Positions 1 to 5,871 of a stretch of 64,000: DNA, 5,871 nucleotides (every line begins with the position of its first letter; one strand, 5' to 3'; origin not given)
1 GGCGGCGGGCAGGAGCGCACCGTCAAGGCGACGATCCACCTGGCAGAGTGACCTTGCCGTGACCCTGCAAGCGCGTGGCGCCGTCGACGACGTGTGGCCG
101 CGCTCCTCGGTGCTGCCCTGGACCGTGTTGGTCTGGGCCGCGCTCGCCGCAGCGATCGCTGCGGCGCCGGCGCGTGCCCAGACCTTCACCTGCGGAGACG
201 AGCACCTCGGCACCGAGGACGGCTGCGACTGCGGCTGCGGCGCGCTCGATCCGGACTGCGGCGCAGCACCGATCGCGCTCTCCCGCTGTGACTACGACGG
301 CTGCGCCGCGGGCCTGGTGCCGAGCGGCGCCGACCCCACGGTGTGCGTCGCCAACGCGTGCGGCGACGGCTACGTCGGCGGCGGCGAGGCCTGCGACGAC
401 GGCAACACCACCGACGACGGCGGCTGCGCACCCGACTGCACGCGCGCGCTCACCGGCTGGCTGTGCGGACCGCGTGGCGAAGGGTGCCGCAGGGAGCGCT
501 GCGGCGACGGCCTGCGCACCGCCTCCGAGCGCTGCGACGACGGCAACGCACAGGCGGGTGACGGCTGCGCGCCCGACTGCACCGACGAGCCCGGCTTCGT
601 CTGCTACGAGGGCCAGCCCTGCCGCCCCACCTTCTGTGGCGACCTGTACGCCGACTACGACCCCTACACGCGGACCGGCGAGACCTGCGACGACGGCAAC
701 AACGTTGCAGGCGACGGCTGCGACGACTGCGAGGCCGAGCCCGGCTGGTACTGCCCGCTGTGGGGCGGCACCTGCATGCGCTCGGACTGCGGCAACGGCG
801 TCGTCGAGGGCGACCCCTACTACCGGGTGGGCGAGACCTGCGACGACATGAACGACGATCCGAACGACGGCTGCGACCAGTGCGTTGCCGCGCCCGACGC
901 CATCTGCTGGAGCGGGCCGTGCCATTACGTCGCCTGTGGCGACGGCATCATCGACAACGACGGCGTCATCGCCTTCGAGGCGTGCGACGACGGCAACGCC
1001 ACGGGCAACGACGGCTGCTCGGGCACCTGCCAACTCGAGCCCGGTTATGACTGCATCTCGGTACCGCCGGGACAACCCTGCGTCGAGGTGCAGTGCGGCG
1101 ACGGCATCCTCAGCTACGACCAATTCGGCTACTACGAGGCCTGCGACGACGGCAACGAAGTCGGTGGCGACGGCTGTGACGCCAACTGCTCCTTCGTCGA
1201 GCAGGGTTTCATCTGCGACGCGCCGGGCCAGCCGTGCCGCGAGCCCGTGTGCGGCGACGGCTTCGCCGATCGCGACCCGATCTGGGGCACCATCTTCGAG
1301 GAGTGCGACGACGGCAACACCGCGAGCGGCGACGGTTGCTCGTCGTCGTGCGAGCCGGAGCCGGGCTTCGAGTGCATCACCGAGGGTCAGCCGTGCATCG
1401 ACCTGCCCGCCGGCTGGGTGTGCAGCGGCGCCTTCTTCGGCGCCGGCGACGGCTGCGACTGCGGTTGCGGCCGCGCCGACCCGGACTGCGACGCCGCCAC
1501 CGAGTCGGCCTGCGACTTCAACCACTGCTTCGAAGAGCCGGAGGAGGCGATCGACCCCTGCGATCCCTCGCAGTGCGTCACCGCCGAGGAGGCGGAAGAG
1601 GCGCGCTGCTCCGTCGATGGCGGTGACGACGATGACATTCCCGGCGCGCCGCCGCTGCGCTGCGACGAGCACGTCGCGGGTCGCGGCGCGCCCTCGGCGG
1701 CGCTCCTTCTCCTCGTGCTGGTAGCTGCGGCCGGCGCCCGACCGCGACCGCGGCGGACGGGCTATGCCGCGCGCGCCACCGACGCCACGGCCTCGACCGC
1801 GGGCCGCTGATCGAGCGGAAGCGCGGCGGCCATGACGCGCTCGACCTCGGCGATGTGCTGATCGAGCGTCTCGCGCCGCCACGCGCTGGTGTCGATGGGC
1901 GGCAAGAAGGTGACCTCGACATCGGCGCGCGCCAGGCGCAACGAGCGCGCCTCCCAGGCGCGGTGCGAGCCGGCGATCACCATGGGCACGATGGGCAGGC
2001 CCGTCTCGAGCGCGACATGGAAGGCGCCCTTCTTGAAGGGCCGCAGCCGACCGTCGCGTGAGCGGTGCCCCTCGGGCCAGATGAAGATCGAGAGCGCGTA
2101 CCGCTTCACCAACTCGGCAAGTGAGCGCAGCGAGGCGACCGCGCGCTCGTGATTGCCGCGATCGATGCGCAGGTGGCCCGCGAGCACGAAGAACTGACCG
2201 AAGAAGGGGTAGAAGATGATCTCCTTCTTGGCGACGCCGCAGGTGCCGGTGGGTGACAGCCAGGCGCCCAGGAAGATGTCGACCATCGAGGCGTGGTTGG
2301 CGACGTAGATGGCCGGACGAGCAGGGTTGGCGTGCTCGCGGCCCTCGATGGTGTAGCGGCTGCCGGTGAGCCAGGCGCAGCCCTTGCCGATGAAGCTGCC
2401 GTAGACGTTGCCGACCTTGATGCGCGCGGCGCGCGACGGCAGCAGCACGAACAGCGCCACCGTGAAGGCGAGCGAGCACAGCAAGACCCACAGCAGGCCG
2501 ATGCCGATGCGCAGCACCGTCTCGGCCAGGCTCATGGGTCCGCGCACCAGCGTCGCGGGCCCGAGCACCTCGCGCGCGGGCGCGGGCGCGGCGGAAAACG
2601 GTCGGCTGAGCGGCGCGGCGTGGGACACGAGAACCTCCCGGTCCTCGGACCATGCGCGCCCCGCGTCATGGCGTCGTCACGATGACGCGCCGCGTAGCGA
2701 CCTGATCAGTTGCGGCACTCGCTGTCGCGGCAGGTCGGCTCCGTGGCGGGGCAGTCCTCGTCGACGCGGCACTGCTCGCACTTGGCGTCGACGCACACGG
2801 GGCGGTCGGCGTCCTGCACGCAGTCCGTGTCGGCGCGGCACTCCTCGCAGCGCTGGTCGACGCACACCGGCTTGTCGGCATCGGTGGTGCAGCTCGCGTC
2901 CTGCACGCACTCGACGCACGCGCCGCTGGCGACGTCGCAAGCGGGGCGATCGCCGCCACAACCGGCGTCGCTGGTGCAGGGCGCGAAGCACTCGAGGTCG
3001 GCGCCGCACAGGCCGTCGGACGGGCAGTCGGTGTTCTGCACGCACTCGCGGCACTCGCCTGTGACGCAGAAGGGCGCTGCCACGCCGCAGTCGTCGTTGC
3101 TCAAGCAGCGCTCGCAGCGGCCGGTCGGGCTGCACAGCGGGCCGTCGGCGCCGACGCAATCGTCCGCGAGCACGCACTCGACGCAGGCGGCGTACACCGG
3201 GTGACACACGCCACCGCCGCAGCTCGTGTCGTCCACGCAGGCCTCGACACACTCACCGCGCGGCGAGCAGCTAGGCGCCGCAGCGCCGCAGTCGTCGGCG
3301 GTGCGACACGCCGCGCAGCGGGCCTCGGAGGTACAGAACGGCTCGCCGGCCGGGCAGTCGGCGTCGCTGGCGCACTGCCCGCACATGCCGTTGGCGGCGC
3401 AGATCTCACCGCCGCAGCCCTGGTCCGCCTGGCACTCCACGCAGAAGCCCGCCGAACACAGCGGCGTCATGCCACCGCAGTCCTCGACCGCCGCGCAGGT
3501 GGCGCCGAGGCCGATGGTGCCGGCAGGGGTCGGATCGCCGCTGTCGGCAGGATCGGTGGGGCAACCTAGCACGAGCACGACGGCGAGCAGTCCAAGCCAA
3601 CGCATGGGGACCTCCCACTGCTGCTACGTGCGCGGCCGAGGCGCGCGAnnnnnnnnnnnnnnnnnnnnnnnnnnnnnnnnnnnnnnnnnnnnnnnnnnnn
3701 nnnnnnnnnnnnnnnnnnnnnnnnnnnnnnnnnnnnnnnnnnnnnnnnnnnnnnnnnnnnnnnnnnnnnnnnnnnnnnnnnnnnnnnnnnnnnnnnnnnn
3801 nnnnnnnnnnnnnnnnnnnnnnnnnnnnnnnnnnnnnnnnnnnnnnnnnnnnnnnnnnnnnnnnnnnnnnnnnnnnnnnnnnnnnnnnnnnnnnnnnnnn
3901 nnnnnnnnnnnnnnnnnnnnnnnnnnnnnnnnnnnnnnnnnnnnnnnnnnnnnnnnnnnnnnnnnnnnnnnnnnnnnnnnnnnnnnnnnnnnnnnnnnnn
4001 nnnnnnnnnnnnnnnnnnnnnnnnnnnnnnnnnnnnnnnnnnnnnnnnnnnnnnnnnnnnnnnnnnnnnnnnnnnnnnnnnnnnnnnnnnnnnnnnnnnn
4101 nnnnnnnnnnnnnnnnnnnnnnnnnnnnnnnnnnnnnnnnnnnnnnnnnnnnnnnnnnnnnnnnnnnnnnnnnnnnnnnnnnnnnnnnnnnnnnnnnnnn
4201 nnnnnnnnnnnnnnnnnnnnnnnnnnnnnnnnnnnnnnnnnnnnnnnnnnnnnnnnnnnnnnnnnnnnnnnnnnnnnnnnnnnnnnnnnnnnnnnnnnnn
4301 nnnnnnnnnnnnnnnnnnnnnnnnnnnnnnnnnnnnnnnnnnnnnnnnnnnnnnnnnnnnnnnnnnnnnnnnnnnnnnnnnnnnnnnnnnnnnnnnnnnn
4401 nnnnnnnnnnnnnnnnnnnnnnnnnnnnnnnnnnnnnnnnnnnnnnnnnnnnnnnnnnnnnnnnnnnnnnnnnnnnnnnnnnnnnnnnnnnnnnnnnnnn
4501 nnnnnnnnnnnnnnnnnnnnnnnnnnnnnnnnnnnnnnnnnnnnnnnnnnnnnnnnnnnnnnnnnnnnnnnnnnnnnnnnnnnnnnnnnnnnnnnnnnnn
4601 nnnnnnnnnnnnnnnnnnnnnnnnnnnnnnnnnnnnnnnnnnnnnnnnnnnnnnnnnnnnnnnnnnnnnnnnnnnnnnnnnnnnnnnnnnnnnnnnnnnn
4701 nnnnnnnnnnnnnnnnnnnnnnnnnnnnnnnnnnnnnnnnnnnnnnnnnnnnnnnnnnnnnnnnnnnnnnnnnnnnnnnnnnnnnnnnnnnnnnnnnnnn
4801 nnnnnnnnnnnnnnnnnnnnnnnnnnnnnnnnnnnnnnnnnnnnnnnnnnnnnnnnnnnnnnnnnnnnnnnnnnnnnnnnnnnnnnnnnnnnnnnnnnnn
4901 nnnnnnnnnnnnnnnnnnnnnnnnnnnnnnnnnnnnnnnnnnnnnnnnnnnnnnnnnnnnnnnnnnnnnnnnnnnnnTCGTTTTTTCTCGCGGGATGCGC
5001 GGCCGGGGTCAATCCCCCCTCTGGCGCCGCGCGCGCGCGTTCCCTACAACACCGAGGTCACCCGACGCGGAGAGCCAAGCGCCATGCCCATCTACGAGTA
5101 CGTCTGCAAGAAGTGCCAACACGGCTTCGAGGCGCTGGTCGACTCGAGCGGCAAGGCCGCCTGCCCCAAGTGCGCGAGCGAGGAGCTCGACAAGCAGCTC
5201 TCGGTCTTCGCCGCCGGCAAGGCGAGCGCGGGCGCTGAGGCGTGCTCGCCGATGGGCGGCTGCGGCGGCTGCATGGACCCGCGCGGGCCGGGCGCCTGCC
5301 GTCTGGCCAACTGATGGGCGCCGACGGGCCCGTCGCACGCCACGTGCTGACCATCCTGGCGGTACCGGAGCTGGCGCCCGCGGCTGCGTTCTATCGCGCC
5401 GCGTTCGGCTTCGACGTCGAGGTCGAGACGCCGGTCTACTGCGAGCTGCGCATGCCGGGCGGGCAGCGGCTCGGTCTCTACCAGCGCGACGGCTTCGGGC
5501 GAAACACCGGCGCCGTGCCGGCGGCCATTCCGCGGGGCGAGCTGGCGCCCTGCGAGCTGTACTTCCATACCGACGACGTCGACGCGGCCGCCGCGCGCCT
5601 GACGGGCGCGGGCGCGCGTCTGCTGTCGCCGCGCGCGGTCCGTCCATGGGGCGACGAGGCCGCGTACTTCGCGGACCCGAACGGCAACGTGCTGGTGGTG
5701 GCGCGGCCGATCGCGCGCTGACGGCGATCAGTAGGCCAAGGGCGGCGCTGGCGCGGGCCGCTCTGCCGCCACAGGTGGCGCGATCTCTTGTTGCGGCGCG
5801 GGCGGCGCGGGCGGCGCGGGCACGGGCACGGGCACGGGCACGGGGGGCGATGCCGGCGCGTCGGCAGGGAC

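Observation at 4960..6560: Conserved AT-rich 21-nt element shared by two divergent promoter regions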

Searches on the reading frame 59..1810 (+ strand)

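Call 53: search_protein_families(library=pfam, proteins=[window:59-1810:+], max_evalue=0.0001)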
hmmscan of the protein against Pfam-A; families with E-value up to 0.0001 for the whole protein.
window:59-1810:+ (583 aa): 1 family
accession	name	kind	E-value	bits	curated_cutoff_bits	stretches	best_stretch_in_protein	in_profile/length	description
PF13948.11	DUF4215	-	1.6e-35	121.6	27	2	381-431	5-46/47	Domain of unknown function (DUF4215)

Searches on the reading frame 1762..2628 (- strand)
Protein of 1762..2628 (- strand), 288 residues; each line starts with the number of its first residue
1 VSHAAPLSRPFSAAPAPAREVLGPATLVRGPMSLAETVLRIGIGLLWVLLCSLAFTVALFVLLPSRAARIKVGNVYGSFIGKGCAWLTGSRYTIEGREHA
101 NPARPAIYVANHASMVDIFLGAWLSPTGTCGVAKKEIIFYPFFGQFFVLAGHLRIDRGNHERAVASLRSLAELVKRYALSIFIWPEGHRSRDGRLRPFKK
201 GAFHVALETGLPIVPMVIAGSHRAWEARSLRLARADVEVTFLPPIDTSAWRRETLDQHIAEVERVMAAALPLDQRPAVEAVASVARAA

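Call 53: search_protein_families(library=pfam, proteins=[window:1762-2628:-], max_evalue=0.0001)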
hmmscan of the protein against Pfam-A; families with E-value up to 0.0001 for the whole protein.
window:1762-2628:- (288 aa): 1 family
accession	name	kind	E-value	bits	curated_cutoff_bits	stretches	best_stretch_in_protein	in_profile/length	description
PF01553.26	Acyltransferase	-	2.7e-30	105.3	23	1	92-218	2-131/132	Acyltransferase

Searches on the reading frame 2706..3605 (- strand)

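Call 8: search_protein_families(library=pfam, proteins=[window:2706-3605:-], max_evalue=0.01)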
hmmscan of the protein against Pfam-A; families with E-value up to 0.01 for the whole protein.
window:2706-3605:- (299 aa): 0 families

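Call 72: search_protein_families(library=ncbifam, proteins=[window:2706-3605:-], max_evalue=0.01)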
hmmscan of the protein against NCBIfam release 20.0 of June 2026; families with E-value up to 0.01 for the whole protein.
window:2706-3605:- (299 aa): 2 families
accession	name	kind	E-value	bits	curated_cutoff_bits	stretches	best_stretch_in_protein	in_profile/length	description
TIGR04201.1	Myxo_Cys_RPT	repeat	8.3e-05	22.6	25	1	75-94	2-20/22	Cys-rich repeat-containing protein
NF033759.1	exchanger_TraA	exception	0.00023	19.9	750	0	157-292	271-403/666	outer membrane exchange protein TraA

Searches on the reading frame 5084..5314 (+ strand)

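Call 8: search_protein_families(library=pfam, proteins=[window:5084-5314:+], max_evalue=0.01)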
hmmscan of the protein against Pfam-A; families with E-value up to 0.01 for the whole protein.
window:5084-5314:+ (76 aa): 2 families
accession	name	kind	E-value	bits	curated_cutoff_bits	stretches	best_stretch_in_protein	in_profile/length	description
PF09723.15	Zn_ribbon_8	-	1.4e-14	54.2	34.4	1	1-38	1-40/41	Zinc ribbon domain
PF14311.12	DUF4379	-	0.0039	17.8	24.5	1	7-32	29-55/56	Probable Treble clef zinc finger domain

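Call 72: search_protein_families(library=ncbifam, proteins=[window:5084-5314:+], max_evalue=0.01)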
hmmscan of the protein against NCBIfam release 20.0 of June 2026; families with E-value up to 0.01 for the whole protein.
window:5084-5314:+ (76 aa): 3 families
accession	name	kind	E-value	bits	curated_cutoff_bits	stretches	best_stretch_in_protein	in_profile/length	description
TIGR02605.1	CxxC_CxxC_SSSS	subfamily_domain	1.3e-15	57.2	31.3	1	1-44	1-48/52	FmdB family zinc ribbon protein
NF053663.1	RPWMISH_prot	domain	0.00021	22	120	1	1-33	1-35/115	RPWMISH domain-containing protein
TIGR00100.1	hypA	equivalog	0.0081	16.2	88.1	0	6-35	71-98/116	hydrogenase maturation nickel metallochaperone HypA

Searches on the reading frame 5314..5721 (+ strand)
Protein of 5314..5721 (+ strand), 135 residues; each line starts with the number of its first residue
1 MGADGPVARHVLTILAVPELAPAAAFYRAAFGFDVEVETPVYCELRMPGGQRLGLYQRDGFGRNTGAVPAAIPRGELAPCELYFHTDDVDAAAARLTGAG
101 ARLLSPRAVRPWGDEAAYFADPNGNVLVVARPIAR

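Call 8: search_protein_families(library=pfam, proteins=[window:5314-5721:+], max_evalue=0.01)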
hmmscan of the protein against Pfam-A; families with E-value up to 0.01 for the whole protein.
window:5314-5721:+ (135 aa): 6 families
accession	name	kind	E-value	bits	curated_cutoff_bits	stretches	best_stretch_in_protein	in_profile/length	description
PF00903.31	Glyoxalase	-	9.4e-12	45.8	20.6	1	12-127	6-119/121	Glyoxalase/Bleomycin resistance protein/Dioxygenase superfamily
PF18029.7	Glyoxalase_6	-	1.8e-10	41.9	23.6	1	15-127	4-103/106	Glyoxalase-like domain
PF12681.13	Glyoxalase_2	-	2.1e-07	31.3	30.1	1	13-132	4-116/118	Glyoxalase-like domain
PF13669.12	Glyoxalase_4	-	0.0015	19.2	27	0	84-110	74-102/109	Glyoxalase/Bleomycin resistance protein/Dioxygenase superfamily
PF13468.12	Glyoxalase_3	-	0.0064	17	25.1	0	75-111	74-108/176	Glyoxalase-like domain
PF22677.2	Ble-like_N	-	0.0074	16.5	24.5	0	20-35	12-27/41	Bleomycin resistance protein-like N-terminal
